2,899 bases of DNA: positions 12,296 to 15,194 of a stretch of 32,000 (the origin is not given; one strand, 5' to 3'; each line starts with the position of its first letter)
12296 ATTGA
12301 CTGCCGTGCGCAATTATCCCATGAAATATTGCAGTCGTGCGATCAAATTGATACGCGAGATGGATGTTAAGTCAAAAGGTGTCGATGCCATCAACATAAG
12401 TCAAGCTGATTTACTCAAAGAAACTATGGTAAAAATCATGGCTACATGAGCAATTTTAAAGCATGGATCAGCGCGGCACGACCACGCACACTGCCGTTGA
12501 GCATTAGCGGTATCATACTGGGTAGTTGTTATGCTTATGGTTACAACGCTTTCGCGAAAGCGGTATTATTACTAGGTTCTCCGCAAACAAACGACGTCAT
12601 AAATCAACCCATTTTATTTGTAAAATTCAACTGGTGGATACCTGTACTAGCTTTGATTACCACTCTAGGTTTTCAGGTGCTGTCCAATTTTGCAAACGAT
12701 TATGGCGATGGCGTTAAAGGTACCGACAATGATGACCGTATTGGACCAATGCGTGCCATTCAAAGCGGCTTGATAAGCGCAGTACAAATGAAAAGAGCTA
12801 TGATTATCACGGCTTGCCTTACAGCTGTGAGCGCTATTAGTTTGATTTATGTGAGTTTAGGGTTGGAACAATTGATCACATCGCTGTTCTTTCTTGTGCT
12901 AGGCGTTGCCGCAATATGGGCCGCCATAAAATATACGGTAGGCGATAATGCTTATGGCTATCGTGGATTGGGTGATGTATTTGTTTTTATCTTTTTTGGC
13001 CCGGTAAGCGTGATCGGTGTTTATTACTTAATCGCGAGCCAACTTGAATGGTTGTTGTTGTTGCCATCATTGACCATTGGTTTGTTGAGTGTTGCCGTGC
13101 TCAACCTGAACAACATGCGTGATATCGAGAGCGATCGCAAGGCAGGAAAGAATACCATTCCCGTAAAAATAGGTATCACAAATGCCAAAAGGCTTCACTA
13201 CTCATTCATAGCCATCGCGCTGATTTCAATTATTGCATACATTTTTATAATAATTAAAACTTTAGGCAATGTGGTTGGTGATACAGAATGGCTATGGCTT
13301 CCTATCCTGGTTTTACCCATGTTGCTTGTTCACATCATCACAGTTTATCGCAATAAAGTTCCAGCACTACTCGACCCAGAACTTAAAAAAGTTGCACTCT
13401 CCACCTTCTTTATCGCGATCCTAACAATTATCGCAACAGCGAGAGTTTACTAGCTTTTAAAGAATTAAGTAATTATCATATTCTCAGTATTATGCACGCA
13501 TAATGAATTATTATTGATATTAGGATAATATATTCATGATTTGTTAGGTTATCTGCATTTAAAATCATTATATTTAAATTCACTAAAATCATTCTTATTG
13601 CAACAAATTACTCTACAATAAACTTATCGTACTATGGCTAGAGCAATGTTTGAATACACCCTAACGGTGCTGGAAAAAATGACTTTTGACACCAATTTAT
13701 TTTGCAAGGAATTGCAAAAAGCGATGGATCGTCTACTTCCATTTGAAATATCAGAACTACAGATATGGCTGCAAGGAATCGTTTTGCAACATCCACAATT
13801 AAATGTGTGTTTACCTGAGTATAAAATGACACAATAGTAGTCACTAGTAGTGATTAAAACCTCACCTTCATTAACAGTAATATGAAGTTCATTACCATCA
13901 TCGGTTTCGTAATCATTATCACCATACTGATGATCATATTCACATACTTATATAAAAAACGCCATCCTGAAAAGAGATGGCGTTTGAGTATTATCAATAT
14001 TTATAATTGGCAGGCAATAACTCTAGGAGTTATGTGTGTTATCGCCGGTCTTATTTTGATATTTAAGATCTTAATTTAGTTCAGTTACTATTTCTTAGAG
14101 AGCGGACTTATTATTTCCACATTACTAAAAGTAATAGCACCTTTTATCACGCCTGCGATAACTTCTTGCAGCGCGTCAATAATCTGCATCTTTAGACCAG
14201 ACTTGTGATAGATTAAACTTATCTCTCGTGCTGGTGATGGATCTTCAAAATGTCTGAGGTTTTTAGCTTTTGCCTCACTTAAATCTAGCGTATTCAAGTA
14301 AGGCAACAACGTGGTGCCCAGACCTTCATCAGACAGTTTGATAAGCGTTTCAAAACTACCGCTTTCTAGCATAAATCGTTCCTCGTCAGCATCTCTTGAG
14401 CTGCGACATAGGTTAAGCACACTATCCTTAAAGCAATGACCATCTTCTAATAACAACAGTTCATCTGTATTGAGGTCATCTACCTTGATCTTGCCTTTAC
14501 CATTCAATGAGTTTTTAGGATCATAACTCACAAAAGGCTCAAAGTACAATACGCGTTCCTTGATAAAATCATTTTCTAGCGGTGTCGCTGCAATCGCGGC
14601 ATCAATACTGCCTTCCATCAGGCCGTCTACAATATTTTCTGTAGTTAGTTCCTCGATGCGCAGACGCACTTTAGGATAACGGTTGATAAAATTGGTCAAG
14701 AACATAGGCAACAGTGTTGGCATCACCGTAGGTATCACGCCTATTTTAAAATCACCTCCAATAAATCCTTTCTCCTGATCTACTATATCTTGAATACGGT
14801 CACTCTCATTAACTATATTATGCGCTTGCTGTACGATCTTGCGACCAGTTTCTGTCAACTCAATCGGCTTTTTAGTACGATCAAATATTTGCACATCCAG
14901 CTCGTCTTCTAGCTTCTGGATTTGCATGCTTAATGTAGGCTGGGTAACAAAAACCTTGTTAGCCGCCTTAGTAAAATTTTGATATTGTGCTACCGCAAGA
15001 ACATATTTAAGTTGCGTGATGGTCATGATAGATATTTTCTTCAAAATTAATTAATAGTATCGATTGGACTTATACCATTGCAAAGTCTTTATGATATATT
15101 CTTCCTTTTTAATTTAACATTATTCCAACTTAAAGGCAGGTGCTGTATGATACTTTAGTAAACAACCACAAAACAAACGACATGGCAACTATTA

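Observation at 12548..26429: The palindrome is stop-free in all six frames and is translated in all three phases inside conserved genes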

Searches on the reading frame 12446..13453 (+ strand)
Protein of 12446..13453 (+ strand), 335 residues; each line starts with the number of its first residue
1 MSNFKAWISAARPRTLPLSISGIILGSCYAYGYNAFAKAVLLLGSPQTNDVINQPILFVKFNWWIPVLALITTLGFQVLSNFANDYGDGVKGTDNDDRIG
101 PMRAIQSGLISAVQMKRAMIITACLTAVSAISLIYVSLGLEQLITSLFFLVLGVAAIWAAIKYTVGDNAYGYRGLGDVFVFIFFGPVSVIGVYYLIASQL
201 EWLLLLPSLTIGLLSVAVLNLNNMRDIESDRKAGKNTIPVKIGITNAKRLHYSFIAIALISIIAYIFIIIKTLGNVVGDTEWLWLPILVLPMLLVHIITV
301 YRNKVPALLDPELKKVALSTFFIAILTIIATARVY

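Call 7: search_protein_families(library=pfam, proteins=[window:12446-13453:+])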
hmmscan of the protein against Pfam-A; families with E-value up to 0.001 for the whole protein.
window:12446-13453:+ (335 aa): 1 family
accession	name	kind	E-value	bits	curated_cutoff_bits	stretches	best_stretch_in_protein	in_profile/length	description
PF01040.23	UbiA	-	1.3e-30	107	34.2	1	60-304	16-235/250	UbiA prenyltransferase family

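Call 8: find_encoding_contigs(protein=window:12446-13453:+, flank=10000, max_places=6)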
Protein window:12446-13453:+ (335 aa): no gene with exactly this product is on record in the collection.

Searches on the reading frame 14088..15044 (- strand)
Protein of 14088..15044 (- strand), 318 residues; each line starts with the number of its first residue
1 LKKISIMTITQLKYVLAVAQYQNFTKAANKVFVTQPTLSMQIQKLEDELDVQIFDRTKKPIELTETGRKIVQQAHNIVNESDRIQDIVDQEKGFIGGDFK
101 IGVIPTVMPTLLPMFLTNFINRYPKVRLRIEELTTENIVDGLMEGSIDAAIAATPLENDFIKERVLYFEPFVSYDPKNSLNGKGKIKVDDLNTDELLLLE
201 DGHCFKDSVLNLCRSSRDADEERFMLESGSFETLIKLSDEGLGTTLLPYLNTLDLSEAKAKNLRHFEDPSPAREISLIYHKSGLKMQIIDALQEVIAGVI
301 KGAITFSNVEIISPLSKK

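Call 57: search_protein_families(library=pfam, proteins=[window:14088-15044:-], max_evalue=0.00001)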
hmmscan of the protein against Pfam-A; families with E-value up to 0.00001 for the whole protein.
window:14088-15044:- (318 aa): 2 families
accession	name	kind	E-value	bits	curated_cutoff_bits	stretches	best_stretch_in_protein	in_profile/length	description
PF03466.25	LysR_substrate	-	1.4e-29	103.4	28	1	96-288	5-196/209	LysR substrate binding domain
PF00126.33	HTH_1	-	7.2e-21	74.3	26.6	1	10-68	2-60/60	Bacterial regulatory helix-turn-helix protein, lysR family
